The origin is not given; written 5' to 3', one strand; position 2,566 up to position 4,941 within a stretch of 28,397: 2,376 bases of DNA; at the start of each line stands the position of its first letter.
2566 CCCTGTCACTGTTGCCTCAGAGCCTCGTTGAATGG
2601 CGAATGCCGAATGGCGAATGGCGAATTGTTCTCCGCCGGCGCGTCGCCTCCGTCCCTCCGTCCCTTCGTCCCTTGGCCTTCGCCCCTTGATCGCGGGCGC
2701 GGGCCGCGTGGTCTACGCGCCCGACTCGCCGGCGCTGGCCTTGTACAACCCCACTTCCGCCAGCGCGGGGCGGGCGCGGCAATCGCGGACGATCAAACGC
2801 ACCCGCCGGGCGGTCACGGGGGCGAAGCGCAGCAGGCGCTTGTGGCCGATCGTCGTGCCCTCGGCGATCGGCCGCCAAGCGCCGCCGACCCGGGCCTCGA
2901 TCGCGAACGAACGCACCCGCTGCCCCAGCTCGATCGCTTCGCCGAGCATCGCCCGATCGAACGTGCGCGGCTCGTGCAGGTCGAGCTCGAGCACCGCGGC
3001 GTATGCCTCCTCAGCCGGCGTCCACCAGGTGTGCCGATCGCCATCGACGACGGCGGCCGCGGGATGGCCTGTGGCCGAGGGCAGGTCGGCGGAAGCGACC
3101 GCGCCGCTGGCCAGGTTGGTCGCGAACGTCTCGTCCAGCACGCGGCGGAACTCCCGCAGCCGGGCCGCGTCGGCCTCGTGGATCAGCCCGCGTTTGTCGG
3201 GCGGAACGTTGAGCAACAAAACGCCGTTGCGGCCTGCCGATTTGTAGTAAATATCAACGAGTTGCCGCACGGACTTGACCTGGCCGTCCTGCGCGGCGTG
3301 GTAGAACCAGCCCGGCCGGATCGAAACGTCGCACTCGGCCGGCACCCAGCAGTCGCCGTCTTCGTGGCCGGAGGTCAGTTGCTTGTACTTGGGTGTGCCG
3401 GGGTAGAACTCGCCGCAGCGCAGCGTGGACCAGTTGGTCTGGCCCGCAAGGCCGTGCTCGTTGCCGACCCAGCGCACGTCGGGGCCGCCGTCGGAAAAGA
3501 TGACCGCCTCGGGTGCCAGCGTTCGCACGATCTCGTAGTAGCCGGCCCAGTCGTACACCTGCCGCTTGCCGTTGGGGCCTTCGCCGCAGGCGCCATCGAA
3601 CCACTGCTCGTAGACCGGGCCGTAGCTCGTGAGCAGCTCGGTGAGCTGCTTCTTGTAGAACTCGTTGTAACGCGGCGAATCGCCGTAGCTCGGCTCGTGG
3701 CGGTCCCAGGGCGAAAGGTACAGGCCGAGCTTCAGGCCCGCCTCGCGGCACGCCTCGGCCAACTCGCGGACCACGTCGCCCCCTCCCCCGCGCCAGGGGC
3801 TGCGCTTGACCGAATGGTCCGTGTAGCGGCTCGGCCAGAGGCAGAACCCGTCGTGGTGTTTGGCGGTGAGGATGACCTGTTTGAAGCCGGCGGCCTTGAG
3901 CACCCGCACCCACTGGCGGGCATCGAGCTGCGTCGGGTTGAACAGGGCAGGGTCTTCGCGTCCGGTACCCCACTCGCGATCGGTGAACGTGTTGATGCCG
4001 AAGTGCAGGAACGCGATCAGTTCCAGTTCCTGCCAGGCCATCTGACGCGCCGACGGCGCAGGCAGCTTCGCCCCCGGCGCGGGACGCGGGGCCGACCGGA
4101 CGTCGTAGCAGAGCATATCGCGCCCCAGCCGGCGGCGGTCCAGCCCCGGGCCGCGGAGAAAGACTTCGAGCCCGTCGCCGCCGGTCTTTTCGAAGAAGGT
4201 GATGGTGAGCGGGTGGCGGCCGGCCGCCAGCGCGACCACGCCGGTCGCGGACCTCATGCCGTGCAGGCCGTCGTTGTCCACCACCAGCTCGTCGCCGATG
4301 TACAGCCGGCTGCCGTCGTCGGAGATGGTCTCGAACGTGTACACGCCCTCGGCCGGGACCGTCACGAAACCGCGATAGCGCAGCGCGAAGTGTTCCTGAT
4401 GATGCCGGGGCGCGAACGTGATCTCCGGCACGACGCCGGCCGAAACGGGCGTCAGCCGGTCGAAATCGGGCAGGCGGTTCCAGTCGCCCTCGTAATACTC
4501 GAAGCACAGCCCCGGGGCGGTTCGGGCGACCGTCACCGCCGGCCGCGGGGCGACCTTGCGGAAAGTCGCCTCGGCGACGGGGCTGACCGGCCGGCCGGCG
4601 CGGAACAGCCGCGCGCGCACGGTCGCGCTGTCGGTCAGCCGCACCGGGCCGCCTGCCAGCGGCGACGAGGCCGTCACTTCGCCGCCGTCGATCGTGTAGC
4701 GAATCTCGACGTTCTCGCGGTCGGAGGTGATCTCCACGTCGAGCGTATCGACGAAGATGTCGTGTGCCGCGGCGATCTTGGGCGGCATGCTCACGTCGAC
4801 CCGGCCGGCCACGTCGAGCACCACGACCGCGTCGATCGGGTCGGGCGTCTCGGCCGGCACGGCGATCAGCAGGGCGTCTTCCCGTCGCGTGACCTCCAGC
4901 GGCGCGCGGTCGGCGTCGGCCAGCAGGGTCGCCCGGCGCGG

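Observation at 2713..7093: Operon pairing a secreted GDSL esterase with a single polypeptide carrying two GH29 alpha-L-fucosidase catalytic domains plus PA14 and discoidin domains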

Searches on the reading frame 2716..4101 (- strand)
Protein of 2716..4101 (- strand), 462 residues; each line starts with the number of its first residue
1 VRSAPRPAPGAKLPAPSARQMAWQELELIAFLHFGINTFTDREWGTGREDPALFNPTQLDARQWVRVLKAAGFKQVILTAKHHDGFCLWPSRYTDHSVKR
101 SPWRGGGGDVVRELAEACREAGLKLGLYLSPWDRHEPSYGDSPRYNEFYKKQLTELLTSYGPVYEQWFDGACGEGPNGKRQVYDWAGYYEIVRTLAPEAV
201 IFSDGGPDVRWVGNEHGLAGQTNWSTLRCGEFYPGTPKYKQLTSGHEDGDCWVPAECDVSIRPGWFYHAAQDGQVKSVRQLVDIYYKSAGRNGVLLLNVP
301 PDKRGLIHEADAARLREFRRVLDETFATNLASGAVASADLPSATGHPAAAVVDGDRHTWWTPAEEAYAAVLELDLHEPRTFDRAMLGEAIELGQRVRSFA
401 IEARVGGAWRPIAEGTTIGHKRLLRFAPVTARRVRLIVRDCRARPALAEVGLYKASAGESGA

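Call 11: search_solved_structures(query=window:2716-4101:-, show_alignments=3)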
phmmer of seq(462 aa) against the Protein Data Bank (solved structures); distinct sequences matched with E-value up to 0.001: 54.
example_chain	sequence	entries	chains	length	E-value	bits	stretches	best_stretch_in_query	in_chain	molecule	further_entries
4zrx_A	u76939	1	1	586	4.7e-145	487.1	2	15-331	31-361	F5/8 type C domain protein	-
8ayr_A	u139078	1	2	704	6.7e-133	447.1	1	12-454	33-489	Coagulation factor 5/8 type domain protein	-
3ues_A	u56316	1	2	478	9.4e-129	433.4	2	15-227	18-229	Alpha-1,3/4-fucosidase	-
3mo4_A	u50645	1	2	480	9.5e-129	433.4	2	15-227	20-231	Alpha-1,3/4-fucosidase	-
3uet_A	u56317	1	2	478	7.4e-127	427.1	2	15-227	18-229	Alpha-1,3/4-fucosidase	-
3eyp_A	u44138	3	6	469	5.2e-125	421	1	15-456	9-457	Putative alpha-L-fucosidase | Putative lipoprotein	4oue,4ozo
5k9h_A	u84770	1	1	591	2.4e-123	415.5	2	14-334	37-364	0940_GH29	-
6org_A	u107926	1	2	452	8.4e-118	397.3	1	14-455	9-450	Glycoside hydrolase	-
6orf_A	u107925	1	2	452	9.6e-117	393.8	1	14-455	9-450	SpGH29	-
6or4_A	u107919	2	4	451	1.2e-116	393.5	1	14-455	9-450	Glycoside hydrolase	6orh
6tr3_A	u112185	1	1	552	8.3e-92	311.5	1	8-456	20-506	F5/8 type C domain-containing protein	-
6tr4_A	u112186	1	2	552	1.1e-90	307.8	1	8-456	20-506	F5/8 type C domain-containing protein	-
3gza_A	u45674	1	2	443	8e-62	212.6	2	11-331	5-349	putative alpha-L-fucosidase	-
9eu4_A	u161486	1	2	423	2.7e-28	102.1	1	53-322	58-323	Exported alpha-L-fucosidase protein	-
9eu1_A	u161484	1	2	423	2.7e-28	102.1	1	53-322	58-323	Alpha-L-fucosidase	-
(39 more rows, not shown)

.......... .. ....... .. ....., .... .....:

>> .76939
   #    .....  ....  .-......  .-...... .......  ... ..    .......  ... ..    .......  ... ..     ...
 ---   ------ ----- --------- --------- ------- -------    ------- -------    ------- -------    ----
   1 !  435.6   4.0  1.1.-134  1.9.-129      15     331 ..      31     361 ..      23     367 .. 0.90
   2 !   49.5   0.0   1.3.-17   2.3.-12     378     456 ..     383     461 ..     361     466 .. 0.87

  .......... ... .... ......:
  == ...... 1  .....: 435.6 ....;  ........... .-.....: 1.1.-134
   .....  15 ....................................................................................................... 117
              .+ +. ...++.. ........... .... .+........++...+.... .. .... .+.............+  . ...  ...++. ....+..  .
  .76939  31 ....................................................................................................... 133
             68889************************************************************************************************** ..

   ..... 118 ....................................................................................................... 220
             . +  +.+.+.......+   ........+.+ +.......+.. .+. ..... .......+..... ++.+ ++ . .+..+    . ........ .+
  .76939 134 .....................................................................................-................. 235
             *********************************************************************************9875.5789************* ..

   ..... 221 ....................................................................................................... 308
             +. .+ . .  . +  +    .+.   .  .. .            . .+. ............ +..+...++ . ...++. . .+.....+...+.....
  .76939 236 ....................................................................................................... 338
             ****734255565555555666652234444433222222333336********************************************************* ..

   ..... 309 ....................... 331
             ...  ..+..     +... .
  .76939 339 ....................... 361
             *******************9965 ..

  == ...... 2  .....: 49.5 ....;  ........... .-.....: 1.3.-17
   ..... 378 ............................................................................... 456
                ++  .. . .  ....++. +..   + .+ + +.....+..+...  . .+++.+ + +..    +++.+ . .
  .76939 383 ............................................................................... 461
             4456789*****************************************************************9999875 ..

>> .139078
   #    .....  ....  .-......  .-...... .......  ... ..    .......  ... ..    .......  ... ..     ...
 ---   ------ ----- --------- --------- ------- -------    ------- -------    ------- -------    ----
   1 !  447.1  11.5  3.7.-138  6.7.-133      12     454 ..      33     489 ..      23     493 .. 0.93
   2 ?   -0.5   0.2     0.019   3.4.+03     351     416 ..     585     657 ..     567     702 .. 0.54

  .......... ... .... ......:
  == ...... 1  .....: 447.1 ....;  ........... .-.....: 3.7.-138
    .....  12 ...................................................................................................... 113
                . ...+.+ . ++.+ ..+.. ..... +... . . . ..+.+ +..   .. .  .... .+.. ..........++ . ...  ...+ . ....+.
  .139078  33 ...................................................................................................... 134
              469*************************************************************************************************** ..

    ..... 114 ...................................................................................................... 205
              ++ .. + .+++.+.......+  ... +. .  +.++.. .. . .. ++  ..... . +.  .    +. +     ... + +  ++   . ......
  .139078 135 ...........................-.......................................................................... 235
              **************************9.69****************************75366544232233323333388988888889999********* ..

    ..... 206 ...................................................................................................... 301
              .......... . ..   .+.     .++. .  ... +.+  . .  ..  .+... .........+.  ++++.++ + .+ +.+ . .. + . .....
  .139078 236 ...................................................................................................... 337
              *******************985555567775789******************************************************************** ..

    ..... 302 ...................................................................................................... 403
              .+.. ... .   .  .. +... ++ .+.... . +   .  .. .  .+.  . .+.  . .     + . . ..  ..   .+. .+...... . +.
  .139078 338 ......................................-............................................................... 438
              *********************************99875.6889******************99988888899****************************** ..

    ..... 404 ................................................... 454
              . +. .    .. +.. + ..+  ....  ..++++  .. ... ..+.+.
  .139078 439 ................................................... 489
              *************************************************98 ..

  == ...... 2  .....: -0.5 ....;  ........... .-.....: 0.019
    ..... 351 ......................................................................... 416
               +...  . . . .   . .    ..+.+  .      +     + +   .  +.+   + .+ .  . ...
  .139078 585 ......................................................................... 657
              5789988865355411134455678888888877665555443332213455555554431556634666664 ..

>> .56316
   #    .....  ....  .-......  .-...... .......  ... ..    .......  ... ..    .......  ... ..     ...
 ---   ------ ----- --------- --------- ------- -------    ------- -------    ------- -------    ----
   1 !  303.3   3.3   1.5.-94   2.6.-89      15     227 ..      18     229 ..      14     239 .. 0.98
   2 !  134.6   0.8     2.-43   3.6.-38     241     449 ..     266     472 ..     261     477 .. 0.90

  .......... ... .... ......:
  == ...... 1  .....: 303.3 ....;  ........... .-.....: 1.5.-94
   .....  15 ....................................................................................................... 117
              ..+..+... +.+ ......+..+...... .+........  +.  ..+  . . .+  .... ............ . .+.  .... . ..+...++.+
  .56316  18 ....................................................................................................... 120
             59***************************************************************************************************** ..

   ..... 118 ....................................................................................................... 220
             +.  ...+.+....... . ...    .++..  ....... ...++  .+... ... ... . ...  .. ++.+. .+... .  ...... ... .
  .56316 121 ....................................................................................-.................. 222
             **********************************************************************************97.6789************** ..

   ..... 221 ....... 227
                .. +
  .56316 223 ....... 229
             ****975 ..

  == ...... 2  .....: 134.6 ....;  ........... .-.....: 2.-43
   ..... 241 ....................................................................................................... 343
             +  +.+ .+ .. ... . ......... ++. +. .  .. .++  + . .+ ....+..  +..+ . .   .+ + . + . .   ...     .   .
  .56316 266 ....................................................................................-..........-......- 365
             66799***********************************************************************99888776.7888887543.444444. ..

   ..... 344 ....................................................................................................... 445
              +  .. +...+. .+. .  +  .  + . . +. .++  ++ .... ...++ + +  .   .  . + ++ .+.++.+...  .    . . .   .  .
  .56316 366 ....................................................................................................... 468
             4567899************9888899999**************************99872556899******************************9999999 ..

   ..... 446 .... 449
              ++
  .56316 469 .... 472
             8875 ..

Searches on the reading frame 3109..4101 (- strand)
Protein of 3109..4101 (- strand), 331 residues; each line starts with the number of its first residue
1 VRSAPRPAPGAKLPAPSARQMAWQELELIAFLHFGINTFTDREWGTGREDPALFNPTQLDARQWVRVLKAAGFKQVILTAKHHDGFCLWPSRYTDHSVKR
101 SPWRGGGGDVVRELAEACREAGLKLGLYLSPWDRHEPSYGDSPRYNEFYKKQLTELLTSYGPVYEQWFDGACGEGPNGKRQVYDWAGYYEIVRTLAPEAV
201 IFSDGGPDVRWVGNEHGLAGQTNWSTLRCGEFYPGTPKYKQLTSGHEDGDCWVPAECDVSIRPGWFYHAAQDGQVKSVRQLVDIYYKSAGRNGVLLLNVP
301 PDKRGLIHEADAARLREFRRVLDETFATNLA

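Call 9: search_protein_families(library=pfam, proteins=[window:3109-4101:-], max_evalue=0.1)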
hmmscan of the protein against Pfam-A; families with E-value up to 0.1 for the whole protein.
seq(331 aa): 3 families
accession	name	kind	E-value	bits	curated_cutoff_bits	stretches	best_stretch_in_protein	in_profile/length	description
PF01120.23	Alpha_L_fucos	-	1.4e-40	140.3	25.2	1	53-320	88-338/345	Alpha-L-fucosidase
PF14871.12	GHL6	-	0.00061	20.4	35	1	60-128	1-63/132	Hypothetical glycosyl hydrolase 6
PF13472.12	Lipase_GDSL_2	-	0.017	16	32.9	0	139-299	10-149/178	GDSL-like Lipase/Acylhydrolase family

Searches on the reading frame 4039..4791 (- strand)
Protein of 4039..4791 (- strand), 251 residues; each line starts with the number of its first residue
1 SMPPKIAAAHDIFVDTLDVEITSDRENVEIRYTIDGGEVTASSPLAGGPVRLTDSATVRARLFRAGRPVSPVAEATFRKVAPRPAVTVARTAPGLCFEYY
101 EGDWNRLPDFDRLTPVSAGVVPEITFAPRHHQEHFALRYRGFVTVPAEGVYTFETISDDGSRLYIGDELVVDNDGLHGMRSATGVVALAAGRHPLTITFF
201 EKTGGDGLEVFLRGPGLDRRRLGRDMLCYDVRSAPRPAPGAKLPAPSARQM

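Call 9: search_protein_families(library=pfam, proteins=[window:4039-4791:-], max_evalue=0.1)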
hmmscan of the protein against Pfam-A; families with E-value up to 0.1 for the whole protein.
seq(251 aa): 4 families
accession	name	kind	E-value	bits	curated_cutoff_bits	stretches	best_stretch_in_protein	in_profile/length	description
PF07691.17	PA14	-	3.4e-16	59.8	24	1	124-205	35-124/147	PA14 domain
PF13290.12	CHB_HEX_C_1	-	3.9e-10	40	22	1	16-72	9-65/67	Chitobiase/beta-hexosaminidase C-terminal domain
PF13287.12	Fn3_assoc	-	4.6e-08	33.5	23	1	19-77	1-59/59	Fn3 associated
PF10528.15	GLEYA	-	0.0019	18.9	26.2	1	135-168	1-35/91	GLEYA domain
